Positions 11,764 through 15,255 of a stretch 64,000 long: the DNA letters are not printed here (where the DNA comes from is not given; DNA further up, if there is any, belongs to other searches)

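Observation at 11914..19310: Two paralogous one-polypeptide ECF sigma / TM helix / CarboxypepD_reg-repeat fusions (membrane-tethered sigma factors)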

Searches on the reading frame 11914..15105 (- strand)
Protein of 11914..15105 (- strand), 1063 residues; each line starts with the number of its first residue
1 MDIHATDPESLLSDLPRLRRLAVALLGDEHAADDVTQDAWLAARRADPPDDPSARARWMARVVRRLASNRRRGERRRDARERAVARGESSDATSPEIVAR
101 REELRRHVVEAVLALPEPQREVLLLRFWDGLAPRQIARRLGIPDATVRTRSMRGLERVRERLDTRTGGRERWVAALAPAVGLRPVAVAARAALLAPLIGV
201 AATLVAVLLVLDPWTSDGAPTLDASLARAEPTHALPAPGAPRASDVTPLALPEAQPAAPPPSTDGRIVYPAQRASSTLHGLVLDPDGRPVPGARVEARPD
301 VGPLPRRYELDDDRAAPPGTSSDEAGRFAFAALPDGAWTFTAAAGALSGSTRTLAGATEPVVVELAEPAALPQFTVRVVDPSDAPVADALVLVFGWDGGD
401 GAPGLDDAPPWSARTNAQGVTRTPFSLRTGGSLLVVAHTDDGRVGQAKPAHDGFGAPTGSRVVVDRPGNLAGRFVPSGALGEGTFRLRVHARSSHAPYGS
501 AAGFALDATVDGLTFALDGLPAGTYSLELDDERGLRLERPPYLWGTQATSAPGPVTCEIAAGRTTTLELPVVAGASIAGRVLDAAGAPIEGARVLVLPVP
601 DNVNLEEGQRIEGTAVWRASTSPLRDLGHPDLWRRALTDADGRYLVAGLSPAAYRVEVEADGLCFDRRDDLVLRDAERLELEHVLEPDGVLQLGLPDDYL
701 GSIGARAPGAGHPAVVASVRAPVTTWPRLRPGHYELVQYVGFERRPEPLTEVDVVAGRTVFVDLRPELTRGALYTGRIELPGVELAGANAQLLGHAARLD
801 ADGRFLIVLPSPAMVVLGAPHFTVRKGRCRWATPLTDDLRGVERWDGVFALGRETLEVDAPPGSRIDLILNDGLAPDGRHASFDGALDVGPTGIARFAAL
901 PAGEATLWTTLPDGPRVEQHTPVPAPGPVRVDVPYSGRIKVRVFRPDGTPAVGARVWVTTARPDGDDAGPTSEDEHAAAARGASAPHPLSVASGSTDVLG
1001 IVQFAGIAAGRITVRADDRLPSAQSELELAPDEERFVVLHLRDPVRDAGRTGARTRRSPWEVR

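Call 5: search_protein_families(library=pfam, proteins=[window:11914-15105:-], max_evalue=0.1)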
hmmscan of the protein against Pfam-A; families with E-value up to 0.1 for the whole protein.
window:11914-15105:- (1063 aa): 15 families
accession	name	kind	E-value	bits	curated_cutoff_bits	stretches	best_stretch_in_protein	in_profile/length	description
PF13620.12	CarboxypepD_reg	-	1.6e-30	105.7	32.3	2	576-684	1-80/82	Carboxypeptidase regulatory-like domain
PF08281.18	Sigma70_r4_2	-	1.3e-12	47.6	25.7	1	108-157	4-53/54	Sigma-70, region 4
PF04545.22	Sigma70_r4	-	5.4e-09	35.9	24.1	1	114-160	4-50/50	Sigma-70, region 4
PF04542.20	Sigma70_r2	-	8.8e-08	32.3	24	1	15-77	6-71/71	Sigma-70 region 2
PF00775.27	Dioxygenase_C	-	5.7e-07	29.6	27.3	1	577-659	32-101/182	Dioxygenase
PF24107.1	DUF7382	-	8.8e-06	25.9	27.4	0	374-394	22-42/65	Domain of unknown function (DUF7382)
PF02369.22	Big_1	-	2.6e-05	24.6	34.9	0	373-444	20-85/93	Bacterial Ig-like domain (group 1)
PF10670.15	DUF4198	-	6.6e-05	23.6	34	1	285-342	155-205/209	Domain of unknown function (DUF4198)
PF13384.12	HTH_23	-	0.0014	18.8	24.6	1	121-148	8-35/50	Homeodomain-like domain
PF22029.2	PhyR_sigma2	-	0.0015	19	27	1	13-40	3-30/55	Sigma2 domain of PhyR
PF17789.7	MG4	-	0.0038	17.9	24.7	0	932-965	13-42/95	Macroglobulin domain MG4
PF17210.9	SdrD_B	-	0.0046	17.6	29.7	0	634-660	40-66/112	SdrD B-like domain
PF13715.12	CarbopepD_reg_2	-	0.019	15.4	32.2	0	319-341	27-49/88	CarboxypepD_reg-like domain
PF15976.11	CooC_C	-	0.025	15.1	29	0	277-300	18-41/93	CS1-pili formation C-terminal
PF09430.16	EMC7_beta-sandw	-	0.049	14.3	26.6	0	635-666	22-53/122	ER membrane protein complex subunit 7, beta-sandwich domain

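Call 6: search_protein_families(library=ncbifam, proteins=[window:11914-15105:-], max_evalue=0.1)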
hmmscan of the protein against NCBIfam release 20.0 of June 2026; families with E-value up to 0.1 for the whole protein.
window:11914-15105:- (1063 aa): 81 families (the best 25 are shown)
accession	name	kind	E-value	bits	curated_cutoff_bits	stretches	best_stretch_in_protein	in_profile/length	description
TIGR02983.1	SigE-fam_strep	subfamily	6.5e-22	78.1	141.55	1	15-165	16-161/162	SigE family RNA polymerase sigma factor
TIGR02937.1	sigma70-ECF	superfamily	2.1e-18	66.5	42.9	1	15-162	11-165/165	sigma-70 family RNA polymerase sigma factor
NF009172.0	PRK12519.1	subfamily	6.4e-18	65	222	1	20-164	44-191/194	RNA polymerase sigma factor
NF008888.0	PRK11922.1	equivalog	3e-15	56.5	204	1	17-167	42-201/231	RNA polymerase sigma factor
NF009166.1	PRK12513.1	equivalog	4.2e-15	56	206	1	23-164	40-188/193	RNA polymerase sigma factor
NF058625.1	sigma_PG0214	equivalog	5.8e-14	52.1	130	1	17-165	16-164/170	GFO_1088 family ECF-type sigma factor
TIGR02985.1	Sig70_bacteroi1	subfamily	6.9e-14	52.4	126.4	1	16-162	12-162/162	RNA polymerase sigma-70 factor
NF007228.0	PRK09646.1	subfamily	1.3e-13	51.1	226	1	21-164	46-192/194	ECF RNA polymerase sigma factor SigK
NF007227.0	PRK09645.1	subfamily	4e-13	49.7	202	1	18-164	26-172/177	sigma-70 family RNA polymerase sigma factor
NF009170.0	PRK12517.1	subfamily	3.8e-12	46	197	1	18-167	36-181/188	RNA polymerase sigma factor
NF007223.0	PRK09641.1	equivalog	6.3e-12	45.7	209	1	20-163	33-185/187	RNA polymerase sigma factor SigW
TIGR02948.1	SigW_bacill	equivalog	1.8e-11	44.4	243.1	1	18-163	31-185/187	RNA polymerase sigma factor SigW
NF004113.0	PRK05602.1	equivalog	1.8e-11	44.1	208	1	14-166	54-205/211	RNA polymerase sigma factor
NF009176.0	PRK12524.1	equivalog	7.3e-11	42.2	264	1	15-163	36-185/196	RNA polymerase sigma factor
TIGR02984.1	Sig-70_plancto1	subfamily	8.3e-11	41.8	183.75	1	90-162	116-188/189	RNA polymerase sigma-70 factor, Planctomycetaceae-specific subfamily 1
TIGR02989.1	Sig-70_gvs1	subfamily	1.5e-10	41.2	124.55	1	16-162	12-154/158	RNA polymerase sigma-70 factor, Rhodopirellula/Verrucomicrobium family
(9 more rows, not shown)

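Call 13: find_homologous_proteins(query=window:11914-15105:-, max_evalue=0.00001)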
Query window:11914-15105:- (1063 aa): 144 proteins with E <= 0.00001 among 8000 candidates; the best 120 are listed.
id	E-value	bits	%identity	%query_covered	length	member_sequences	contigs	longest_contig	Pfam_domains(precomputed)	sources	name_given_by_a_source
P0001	0.0e+0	2332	100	100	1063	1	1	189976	PF04545.23,PF04542.21,PF00775.28,PF13620.13,PF08281.19,PF24107.2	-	-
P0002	3.3e-249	848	48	98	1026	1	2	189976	PF10670.16,PF02369.23,PF04545.23,PF04542.21,PF13620.13,PF08281.19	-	-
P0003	2.4e-104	368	34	95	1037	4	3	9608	PF13715.13,PF04545.23,PF13620.13,PF08281.19,PF17210.10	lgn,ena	-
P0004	7.2e-101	357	35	90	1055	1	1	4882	PF10670.16,PF13715.13,PF04545.23,PF04542.21,PF13620.13,PF08281.19,PF22904.4,PF17210.10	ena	-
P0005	2.5e-99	352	33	94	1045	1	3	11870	PF10670.16,PF13715.13,PF04545.23,PF04542.21,PF13620.13,PF08281.19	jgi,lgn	jgi:RNA polymerase sigma-70 factor (ECF subfamily)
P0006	2.1e-93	332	33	90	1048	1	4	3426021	PF10670.16,PF04545.23,PF04542.21,PF13620.13,PF08281.19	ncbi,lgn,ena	ncbi:MAG: sigma-70 family RNA polymerase sigma factor [Planctomycetota bacterium]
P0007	3.0e-93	332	48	16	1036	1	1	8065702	PF10670.16,PF13715.13,PF04545.23,PF04542.21,PF13620.13,PF08281.19,PF22904.4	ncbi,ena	-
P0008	1.8e-82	296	35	78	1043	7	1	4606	PF04545.23,PF04542.21,PF00775.28,PF13620.13,PF08281.19,PF22029.3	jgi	jgi:RNA polymerase sigma-70 factor (ECF subfamily)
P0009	2.8e-81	292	47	16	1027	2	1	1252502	PF10670.16,PF13715.13,PF17802.8,PF04545.23,PF04542.21,PF13620.13,PF08281.19,PF09430.17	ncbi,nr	ncbi:MAG: sigma-70 family RNA polymerase sigma factor [Planctomycetes bacterium]|nr:sigma-70 family 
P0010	9.2e-62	227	33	89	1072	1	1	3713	PF02369.23,PF04542.21,PF00775.28,PF13620.13,PF08281.19,PF09430.17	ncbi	-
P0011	9.9e-54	201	33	76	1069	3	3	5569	PF10670.16,PF04545.23,PF04542.21,PF13620.13,PF08281.19,PF17210.10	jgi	-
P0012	1.9e-51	193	31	70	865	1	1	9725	PF13715.13,PF13620.13,PF17210.10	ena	-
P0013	6.9e-50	188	32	80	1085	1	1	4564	PF10670.16,PF02369.23,PF04542.21,PF00775.28,PF13620.13,PF08281.19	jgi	jgi:RNA polymerase sigma factor (sigma-70 family)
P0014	2.8e-40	156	31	62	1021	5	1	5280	PF17789.8,PF04542.21,PF13620.13,PF08281.19,PF17210.10,PF10670.16,PF13715.13,PF25020.2,PF02369.23,PF20598.5,PF04545.23,PF22904.4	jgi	-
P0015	3.2e-40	156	31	76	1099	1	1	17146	PF10670.16,PF13715.13,PF02369.23,PF17802.8,PF04545.23,PF04542.21,PF13620.13,PF08281.19,PF09430.17,PF17210.10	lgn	-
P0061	4.6e-26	109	47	15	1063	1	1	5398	PF10670.16,PF13715.13,PF25020.2,PF02369.23,PF15976.12,PF04545.23,PF04542.21,PF13620.13,PF08281.19,PF17210.10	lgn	-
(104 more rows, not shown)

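Call 37: find_encoding_contigs(protein=P0007, flank=8000, max_places=2)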
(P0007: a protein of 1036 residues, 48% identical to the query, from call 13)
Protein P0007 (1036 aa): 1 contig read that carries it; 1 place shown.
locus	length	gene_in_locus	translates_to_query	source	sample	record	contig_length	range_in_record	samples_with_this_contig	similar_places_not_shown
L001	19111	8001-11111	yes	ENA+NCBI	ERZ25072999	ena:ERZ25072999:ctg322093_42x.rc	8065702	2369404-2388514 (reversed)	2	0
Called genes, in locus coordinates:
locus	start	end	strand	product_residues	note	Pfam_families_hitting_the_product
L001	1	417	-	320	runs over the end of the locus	PF00149:Metallophos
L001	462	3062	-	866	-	PF08757:CotH (weak), PF13229:Beta_helix (weak)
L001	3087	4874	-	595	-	PF00753:Lactamase_B (weak), PF00932:LTD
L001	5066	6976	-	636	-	PF00999:Na_H_Exchanger, PF02254:TrkA_N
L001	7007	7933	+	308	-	-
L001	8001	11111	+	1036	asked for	PF04542:Sigma70_r2, PF04545:Sigma70_r4, PF08281:Sigma70_r4_2, PF10670:DUF4198 (faint), PF13620:CarboxypepD_reg, PF13715:CarbopepD_reg_2 (faint), PF22904:NOMO1-like_2nd (faint), PF13620:CarboxypepD_reg (weak)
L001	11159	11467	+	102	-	-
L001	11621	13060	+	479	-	-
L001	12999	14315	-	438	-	PF03486:HI0933_like (faint), PF07992:Pyr_redox_2, PF01266:DAO (faint), PF13454:NAD_binding_9 (faint), PF00070:Pyr_redox, PF22366:NDH2_C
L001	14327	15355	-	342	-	PF00291:PALP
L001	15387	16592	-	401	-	-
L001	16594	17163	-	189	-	PF04542:Sigma70_r2, PF08281:Sigma70_r4_2, PF04545:Sigma70_r4 (weak)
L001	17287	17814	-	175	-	-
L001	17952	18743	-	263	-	PF04445:SAM_MT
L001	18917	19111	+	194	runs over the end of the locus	PF13560:HTH_31 (weak), PF01381:HTH_3 (weak)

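Call 38: find_encoding_contigs(protein=P0006, flank=8000, max_places=2)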
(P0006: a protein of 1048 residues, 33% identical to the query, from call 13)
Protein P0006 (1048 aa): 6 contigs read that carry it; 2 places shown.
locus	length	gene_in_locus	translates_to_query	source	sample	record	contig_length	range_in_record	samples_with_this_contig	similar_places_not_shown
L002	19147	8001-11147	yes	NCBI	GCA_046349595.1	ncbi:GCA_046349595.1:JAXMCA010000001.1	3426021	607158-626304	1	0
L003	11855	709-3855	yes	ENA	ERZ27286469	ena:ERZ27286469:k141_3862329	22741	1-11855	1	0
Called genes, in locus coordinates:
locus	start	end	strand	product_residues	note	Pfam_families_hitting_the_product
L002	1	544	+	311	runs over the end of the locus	PF03372:Exo_endo_phos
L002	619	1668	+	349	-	-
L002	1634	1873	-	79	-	-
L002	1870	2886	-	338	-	PF25819:Nal1_C (faint)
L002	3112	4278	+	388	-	PF01168:Ala_racemase_N, PF00842:Ala_racemase_C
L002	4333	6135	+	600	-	PF25199:nSTAND_NTPase5 (weak), PF13576:Pentapeptide_3 (faint), PF13599:Pentapeptide_4 (faint), PF00805:Pentapeptide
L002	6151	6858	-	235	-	PF00440:TetR_N, PF17931:TetR_C_23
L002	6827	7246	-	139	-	PF04134:DCC1-like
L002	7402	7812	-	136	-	-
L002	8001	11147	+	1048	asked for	PF04542:Sigma70_r2, PF04545:Sigma70_r4, PF08281:Sigma70_r4_2, PF10670:DUF4198 (faint), PF13620:CarboxypepD_reg (faint)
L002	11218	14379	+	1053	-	PF00133:tRNA-synt_1, PF09334:tRNA-synt_1g (weak), PF08264:Anticodon_1, PF19302:DUF5915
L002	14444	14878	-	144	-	PF21352:Zn_ribbon_Thio2, PF00578:AhpC-TSA (weak), PF00085:Thioredoxin, PF13098:Thioredoxin_2, PF13899:Thioredoxin_7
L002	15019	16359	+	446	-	PF13638:PIN_4, PF02562:PhoH, PF13604:AAA_30 (faint), PF13245:AAA_19 (faint)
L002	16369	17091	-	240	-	PF00512:HisKA (weak), PF10090:HPTransfase (weak), PF13581:HATPase_c_2 (faint), PF02518:HATPase_c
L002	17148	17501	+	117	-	PF05099:TerB (weak)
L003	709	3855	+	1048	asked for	PF04542:Sigma70_r2, PF04545:Sigma70_r4, PF08281:Sigma70_r4_2, PF10670:DUF4198 (faint), PF13620:CarboxypepD_reg (faint)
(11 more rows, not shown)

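Call 56: search_solved_structures(query=window:11914-15105:-, max_evalue=0.01)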
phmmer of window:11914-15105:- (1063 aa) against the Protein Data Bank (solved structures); distinct sequences matched with E-value up to 0.01: 21.
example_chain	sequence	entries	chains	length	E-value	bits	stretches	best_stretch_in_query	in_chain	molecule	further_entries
5wuq_A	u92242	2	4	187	3e-10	41.9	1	17-162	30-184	ECF RNA polymerase sigma factor SigW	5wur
9m9d_F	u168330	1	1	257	9.2e-10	40.3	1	15-163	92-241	ECF RNA polymerase sigma factor SigE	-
9m9e_F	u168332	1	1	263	9.8e-10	40.2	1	15-163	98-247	ECF RNA polymerase sigma factor SigE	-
9m98_F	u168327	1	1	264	9.9e-10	40.2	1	15-163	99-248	ECF RNA polymerase sigma factor SigE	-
6in7_B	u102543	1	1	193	3.2e-09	38.5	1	18-162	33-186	RNA polymerase sigma-H factor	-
8z6g_B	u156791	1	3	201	3.6e-09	38.3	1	19-162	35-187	RNA polymerase sigma factor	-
1or7_A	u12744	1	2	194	1.9e-08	36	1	32-161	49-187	RNA polymerase sigma-E factor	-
6jbq_F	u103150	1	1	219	2.7e-08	35.4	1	32-161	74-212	ECF RNA polymerase sigma-E factor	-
4nqw_A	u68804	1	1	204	3.6e-08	35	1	17-163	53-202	ECF RNA polymerase sigma factor SigK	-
6dv9_F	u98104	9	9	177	5.2e-07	31.2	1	18-159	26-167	ECF RNA polymerase sigma factor SigL | RNA polymerase sigma factor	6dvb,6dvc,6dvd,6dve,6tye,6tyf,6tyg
2q1z_A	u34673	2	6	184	8.8e-07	30.4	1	29-162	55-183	RpoE, ECF SigE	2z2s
8jzt_A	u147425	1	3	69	9.2e-06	27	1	106-163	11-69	RNA polymerase sigma factor SigF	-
6jhe_A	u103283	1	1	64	7.2e-05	24.1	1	107-162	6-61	ECF RNA polymerase sigma factor SigW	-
7lq4_A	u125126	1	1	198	0.00016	22.9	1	98-163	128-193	WhiG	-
2h27_A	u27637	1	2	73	0.00016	22.9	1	101-161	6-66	RNA polymerase Sigma E factor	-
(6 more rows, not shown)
